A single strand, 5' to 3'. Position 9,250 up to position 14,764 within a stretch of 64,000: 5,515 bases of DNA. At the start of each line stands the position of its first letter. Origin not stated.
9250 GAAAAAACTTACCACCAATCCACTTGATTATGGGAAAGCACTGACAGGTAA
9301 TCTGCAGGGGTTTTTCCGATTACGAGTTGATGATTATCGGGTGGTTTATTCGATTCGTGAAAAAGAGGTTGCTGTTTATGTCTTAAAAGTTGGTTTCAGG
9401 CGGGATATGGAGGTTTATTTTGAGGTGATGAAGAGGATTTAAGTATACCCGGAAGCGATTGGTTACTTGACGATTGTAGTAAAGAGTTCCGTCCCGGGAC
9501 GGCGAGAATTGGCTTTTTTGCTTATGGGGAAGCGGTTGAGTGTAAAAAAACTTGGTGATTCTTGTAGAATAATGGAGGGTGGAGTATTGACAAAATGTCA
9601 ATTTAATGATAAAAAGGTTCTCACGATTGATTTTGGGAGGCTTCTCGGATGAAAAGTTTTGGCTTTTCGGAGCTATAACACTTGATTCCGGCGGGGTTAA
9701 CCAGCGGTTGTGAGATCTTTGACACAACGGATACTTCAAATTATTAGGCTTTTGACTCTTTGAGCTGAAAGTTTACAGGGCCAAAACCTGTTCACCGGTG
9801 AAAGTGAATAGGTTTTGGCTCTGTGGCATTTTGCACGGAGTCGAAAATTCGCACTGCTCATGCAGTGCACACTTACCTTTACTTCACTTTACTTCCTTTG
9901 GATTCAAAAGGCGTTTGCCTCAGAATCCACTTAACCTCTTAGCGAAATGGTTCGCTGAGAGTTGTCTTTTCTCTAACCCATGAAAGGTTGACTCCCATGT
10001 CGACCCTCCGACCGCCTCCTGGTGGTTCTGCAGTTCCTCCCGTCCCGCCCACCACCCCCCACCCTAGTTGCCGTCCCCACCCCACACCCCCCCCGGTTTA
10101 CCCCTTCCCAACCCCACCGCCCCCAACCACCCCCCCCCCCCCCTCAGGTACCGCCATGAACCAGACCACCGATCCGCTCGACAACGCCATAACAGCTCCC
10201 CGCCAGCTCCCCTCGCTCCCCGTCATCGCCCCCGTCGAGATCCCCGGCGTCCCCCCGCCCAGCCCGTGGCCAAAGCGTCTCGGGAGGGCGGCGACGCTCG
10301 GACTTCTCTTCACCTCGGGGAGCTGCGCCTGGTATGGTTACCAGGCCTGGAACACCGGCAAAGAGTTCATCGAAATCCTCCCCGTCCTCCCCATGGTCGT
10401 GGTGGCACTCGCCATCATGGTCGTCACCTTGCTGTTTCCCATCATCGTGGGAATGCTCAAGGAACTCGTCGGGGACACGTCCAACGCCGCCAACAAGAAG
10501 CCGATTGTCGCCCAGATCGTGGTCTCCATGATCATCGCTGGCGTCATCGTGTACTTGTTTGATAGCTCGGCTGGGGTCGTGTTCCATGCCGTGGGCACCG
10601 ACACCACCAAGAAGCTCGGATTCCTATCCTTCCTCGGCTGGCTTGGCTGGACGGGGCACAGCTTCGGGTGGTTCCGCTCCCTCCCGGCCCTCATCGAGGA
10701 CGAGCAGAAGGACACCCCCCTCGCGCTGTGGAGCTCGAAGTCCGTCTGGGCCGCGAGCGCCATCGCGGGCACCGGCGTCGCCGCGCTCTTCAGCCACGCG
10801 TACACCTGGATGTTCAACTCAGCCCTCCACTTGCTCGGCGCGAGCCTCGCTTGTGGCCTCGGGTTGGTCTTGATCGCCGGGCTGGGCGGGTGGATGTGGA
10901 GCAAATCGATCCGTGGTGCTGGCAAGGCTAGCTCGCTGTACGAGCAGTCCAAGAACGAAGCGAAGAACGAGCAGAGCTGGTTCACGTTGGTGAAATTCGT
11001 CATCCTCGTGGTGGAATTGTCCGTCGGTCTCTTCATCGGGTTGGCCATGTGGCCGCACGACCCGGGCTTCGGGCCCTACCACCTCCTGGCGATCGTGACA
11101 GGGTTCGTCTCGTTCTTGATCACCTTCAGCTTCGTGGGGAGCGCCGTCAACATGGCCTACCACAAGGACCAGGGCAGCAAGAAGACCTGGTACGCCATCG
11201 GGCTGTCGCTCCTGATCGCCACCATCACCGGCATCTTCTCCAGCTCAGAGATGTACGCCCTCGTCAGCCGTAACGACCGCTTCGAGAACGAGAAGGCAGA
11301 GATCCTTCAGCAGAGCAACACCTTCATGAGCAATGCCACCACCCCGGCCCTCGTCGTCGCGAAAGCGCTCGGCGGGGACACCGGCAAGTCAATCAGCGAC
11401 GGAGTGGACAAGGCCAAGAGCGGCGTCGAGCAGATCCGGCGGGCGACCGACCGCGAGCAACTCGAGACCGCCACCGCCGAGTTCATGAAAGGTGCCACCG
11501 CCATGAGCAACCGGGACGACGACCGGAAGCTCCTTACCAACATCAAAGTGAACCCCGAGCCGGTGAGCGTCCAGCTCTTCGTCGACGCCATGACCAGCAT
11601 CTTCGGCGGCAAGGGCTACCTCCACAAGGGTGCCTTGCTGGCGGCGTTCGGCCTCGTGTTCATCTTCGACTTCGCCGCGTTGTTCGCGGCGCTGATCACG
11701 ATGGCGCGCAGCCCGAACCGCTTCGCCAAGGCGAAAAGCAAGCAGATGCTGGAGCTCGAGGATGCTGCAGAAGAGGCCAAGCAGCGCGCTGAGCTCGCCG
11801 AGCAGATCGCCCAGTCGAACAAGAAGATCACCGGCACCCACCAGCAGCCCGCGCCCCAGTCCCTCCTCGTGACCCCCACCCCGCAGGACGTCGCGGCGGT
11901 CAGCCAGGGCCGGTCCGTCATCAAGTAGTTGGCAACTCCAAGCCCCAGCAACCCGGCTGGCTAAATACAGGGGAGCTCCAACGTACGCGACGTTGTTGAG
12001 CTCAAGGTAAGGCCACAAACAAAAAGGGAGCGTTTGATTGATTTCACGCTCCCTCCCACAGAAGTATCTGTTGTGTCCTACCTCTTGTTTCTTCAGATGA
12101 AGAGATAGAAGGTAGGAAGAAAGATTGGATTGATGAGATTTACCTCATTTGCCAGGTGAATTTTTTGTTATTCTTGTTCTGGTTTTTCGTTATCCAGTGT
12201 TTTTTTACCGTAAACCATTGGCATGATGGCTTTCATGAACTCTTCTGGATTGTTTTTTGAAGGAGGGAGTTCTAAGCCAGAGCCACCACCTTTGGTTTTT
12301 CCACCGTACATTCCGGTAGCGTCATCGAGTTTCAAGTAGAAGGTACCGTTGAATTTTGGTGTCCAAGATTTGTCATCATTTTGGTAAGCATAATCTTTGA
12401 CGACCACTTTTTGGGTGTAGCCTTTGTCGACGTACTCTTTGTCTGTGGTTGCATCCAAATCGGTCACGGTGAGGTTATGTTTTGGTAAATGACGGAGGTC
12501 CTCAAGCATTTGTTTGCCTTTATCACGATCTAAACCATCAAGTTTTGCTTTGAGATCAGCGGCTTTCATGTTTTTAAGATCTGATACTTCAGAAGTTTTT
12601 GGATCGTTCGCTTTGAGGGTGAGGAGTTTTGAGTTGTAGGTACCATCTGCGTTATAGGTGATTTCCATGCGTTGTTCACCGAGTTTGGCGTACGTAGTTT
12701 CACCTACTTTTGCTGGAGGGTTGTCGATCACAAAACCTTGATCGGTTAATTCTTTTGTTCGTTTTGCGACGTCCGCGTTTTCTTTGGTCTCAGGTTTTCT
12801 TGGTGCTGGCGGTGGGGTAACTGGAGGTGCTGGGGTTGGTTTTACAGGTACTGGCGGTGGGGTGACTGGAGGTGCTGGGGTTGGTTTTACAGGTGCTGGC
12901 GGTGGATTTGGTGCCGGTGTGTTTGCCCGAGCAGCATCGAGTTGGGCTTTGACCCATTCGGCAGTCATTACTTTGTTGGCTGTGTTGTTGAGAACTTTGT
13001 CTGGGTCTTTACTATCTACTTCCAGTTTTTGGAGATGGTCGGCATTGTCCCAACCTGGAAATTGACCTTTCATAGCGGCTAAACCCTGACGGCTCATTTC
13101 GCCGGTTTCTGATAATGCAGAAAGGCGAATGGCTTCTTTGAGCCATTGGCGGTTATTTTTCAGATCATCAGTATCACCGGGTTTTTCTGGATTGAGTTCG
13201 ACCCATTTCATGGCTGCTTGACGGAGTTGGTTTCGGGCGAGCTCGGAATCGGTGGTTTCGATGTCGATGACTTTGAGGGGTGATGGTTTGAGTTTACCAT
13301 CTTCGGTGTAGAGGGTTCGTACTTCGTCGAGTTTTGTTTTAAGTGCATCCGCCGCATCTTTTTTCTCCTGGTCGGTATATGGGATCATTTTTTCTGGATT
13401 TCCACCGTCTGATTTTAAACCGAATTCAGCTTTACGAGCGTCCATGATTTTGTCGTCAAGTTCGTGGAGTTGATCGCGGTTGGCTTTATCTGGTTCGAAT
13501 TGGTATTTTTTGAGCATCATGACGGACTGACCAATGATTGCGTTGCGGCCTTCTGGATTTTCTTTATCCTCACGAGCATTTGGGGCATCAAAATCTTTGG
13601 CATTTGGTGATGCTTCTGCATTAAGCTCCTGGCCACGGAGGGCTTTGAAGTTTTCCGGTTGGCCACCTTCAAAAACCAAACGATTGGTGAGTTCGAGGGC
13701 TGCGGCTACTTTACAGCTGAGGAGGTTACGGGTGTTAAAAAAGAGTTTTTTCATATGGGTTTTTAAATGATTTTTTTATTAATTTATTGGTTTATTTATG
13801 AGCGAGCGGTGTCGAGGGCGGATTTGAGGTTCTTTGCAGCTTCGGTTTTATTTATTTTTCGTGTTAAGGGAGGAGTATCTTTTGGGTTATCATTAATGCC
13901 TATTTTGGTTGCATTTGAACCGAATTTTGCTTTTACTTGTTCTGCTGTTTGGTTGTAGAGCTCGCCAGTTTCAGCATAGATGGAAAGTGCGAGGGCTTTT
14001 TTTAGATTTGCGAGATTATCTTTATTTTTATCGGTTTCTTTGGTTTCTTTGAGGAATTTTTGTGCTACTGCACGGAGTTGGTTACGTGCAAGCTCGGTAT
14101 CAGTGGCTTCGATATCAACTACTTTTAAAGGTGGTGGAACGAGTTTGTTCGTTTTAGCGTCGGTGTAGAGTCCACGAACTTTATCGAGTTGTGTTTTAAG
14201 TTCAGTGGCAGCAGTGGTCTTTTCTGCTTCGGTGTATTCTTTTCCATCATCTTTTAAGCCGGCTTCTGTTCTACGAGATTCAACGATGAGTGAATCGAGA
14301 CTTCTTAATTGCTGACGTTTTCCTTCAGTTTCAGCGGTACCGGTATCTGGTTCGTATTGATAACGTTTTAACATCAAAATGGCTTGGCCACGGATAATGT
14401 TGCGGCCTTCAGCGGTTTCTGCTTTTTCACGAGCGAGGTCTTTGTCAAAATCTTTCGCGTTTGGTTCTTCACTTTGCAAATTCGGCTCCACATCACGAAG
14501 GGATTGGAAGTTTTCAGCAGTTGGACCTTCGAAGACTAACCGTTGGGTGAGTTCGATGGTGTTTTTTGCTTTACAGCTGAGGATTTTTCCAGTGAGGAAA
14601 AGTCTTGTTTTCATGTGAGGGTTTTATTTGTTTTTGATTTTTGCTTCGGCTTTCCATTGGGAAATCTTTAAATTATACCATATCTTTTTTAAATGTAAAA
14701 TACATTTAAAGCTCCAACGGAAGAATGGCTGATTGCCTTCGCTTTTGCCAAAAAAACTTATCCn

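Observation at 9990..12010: GC-rich cassette 1: foreign-codon polytopic membrane protein next to a toxin-antitoxin pair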

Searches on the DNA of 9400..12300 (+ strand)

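Call 78: search_rna_families(source=window, start=9400, end=12300, threshold=evalue, max_evalue=5)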
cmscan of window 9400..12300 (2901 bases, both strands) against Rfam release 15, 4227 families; matches with E-value up to 5: 2.
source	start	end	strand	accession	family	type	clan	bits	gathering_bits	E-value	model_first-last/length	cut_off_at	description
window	12076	12117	+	RF03872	MIR6426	Gene; miRNA;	-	18.6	96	3.4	1-84/84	no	MIR6426 microRNA precursor family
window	10349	10387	-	RF00087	SNORD26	Gene; snRNA; snoRNA; CD-box;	CL00050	17.2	44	4.2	1-76/76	no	Small nucleolar RNA SNORD26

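Call 102: build_rna_model(alignment_id=A3)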
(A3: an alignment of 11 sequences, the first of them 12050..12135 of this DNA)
Model R1 built from alignment A3 (11 sequences, 111 columns); structure: RNAalifold consensus.
model positions 84; base pairs 16; branch points 0; effective number of sequences 5.58; information 0.676 bits per position. Calibrated on 0.2 Mb of random sequence (short: E-values are rough).
structure used (alignment columns):
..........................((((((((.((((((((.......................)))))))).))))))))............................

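Call 105: search_with_rna_model(model_id=R1, sources=[window, L001, L002, L003, L004, L005, L006, L007, L008, L009, L010, L011, L012, L015, L073, L081, L082, L083, L084, L085, L086, L087, L088, L089, L090, L091, L092, L093, L094], max_evalue=1)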
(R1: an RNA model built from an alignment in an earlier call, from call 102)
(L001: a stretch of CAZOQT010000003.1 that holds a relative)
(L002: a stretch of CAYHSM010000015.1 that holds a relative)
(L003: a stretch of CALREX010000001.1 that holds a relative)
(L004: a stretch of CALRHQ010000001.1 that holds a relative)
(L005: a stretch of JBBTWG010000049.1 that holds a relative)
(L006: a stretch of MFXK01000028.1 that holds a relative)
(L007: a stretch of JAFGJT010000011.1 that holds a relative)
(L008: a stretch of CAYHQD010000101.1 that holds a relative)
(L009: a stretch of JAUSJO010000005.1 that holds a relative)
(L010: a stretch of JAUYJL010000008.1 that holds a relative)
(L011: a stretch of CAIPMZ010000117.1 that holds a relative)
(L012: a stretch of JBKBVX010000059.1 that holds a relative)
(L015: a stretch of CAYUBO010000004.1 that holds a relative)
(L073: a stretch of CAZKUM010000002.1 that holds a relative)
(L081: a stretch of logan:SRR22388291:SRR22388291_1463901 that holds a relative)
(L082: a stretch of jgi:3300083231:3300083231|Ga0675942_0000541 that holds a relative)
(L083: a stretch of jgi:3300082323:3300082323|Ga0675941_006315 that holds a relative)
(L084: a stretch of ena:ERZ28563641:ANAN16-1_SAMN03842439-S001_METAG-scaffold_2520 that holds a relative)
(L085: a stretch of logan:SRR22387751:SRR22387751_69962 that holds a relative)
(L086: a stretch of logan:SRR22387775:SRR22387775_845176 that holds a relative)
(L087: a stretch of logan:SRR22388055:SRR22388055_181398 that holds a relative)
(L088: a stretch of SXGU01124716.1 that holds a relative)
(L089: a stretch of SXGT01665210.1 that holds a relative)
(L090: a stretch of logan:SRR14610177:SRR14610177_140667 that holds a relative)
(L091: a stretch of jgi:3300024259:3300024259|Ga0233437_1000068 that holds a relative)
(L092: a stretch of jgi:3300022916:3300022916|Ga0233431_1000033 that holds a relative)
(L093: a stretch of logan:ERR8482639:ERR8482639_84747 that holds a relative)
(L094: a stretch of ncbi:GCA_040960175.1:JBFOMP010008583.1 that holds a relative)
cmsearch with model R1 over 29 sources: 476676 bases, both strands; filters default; matches with E-value up to 1: 25.
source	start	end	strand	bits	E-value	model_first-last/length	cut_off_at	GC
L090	4143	4226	+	83.9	6.7e-14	1-84/84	no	0.39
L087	11258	11344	+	80.1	3.8e-13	1-84/84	no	0.36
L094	5510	5596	+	77.7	1.1e-12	1-84/84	no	0.39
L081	2585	2668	+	77.5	1.2e-12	1-84/84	no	0.46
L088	4859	4941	+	76.7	1.8e-12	1-84/84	no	0.41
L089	4201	4283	+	76.7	1.8e-12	1-84/84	no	0.41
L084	12227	12312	+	75.6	2.9e-12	1-84/84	no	0.4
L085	12235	12333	+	75.5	3.1e-12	1-84/84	no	0.33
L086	7947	8045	+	75.5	3.1e-12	1-84/84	no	0.33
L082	12171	12253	+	75.1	3.7e-12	1-84/84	no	0.39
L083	7428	7510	+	73.5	7.5e-12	1-84/84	no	0.39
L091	12403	12489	+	68.4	7.8e-11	1-84/84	no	0.36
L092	12403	12489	+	68.4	7.8e-11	1-84/84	no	0.36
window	12052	12135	+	65.5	3e-10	1-84/84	no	0.42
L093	5752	5827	+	50.9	2.3e-07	1-84/84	no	0.3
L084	12249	12294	-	30.5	0.0025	25-68/84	no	0.35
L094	5532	5578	-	25.7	0.023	25-68/84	no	0.38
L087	11280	11326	-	25.3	0.028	25-68/84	no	0.34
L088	4881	4923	-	25.3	0.028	25-68/84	no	0.42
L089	4223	4265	-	25.3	0.028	25-68/84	no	0.42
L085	12240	12335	-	24.1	0.048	1-84/84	no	0.31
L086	7952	8047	-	24.1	0.048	1-84/84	no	0.31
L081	2592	2655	-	23.4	0.066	19-84/84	no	0.48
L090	4165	4208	-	21.8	0.13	25-68/84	no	0.36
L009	14746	14831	+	18.1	0.74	1-84/84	no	0.33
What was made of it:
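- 12076..12117 (+): Conserved 3' hairpin that directly abuts IR-R. The covariance model hits window 12052-12135 at 65.5 bits, E 3e-10, and hits once per family locus and nowhere else in 477 kb (call 105).
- It is found only at these loci (call 105).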

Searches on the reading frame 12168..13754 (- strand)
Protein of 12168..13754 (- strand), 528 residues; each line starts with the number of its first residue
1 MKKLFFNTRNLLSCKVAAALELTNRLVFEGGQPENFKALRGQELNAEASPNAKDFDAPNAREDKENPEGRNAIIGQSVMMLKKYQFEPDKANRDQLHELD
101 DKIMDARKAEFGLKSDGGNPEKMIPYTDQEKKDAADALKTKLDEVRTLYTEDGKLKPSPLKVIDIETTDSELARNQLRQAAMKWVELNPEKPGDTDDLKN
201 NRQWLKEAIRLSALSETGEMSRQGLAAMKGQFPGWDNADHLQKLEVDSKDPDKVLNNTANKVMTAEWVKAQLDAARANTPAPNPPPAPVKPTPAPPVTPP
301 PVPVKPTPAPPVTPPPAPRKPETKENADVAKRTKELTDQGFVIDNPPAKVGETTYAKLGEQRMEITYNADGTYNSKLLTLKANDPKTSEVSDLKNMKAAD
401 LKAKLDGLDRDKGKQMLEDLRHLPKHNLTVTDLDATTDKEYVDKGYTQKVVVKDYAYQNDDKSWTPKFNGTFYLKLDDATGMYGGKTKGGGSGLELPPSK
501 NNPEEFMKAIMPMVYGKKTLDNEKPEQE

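Call 6: search_protein_families(library=pfam, proteins=[window:12168-13754:-], max_evalue=0.1)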
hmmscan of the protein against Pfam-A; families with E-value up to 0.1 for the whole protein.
window:12168-13754:- (528 aa): 1 family
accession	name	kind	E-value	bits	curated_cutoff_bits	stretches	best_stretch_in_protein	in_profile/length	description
PF11482.13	DUF3208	-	0.047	14.5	25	0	373-423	58-108/108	Protein of unknown function (DUF3208)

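Call 41: search_protein_families(library=phrogs, proteins=[window:12168-13754:-], max_evalue=0.01)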
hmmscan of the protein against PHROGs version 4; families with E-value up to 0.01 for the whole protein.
window:12168-13754:- (528 aa): 0 families

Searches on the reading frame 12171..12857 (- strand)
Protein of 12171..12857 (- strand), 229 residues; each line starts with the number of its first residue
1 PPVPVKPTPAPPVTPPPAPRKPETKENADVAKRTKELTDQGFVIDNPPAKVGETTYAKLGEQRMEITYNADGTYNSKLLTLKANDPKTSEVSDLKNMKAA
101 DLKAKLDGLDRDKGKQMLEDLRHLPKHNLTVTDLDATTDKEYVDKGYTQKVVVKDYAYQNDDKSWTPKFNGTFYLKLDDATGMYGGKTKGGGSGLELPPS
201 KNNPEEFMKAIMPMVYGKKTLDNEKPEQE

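Call 100: search_solved_structures(query=A5, max_evalue=1)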
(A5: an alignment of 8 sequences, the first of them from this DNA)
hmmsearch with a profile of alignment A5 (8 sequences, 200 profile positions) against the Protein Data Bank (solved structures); distinct sequences matched with E-value up to 1: 11.
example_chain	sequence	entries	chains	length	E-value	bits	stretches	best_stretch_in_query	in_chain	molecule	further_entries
3ocu_A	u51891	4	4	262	0.0023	21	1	17-99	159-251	Lipoprotein E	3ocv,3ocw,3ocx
3ocy_A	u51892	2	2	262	0.0089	19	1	17-99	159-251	Lipoprotein E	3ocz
3sf0_A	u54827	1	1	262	0.0089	19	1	17-99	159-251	Lipoprotein E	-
3et4_A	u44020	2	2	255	0.013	18.5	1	17-95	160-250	Outer membrane protein P4, NADP phosphatase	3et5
4kd5_C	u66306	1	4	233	0.07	16.1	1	59-137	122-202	ABC-type transport system, molybdenum-specific extracellular solute-binding protein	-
6htq_T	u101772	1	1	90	0.21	14.6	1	133-172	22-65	50S ribosomal protein L23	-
5njt_m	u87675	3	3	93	0.22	14.5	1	133-172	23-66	50S ribosomal protein L23 | Large ribosomal subunit protein uL23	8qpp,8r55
3j3v_T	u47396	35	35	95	0.23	14.4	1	133-173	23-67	50S ribosomal protein L23 | 50S ribosomal protein uL23 | Large ribosomal subunit protein uL23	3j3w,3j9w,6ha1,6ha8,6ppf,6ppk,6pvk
4dy5_A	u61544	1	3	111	0.56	13.2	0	114-174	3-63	Gifsy-1 prophage protein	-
2z8u_A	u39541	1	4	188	0.65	13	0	8-38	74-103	TATA-box-binding protein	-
8uu4_V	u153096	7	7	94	1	12.3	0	134-172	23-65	Large ribosomal subunit protein uL23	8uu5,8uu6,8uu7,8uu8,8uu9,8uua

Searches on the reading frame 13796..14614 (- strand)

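Call 6: search_protein_families(library=pfam, proteins=[window:13796-14614:-], max_evalue=0.1)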
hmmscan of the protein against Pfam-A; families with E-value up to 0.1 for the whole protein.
window:13796-14614:- (272 aa): 1 family
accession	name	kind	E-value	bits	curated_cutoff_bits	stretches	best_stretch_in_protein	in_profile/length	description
PF18728.6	HEPN_AbiV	-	0.027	15.1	27.1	1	124-172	95-144/155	AbiV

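Call 41: search_protein_families(library=phrogs, proteins=[window:13796-14614:-], max_evalue=0.01)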
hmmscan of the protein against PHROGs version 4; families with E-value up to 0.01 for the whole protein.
window:13796-14614:- (272 aa): 1 family
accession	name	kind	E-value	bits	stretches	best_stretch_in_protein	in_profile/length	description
phrog_10295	-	unknown function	0.0053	17.7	0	167-208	78-118/195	-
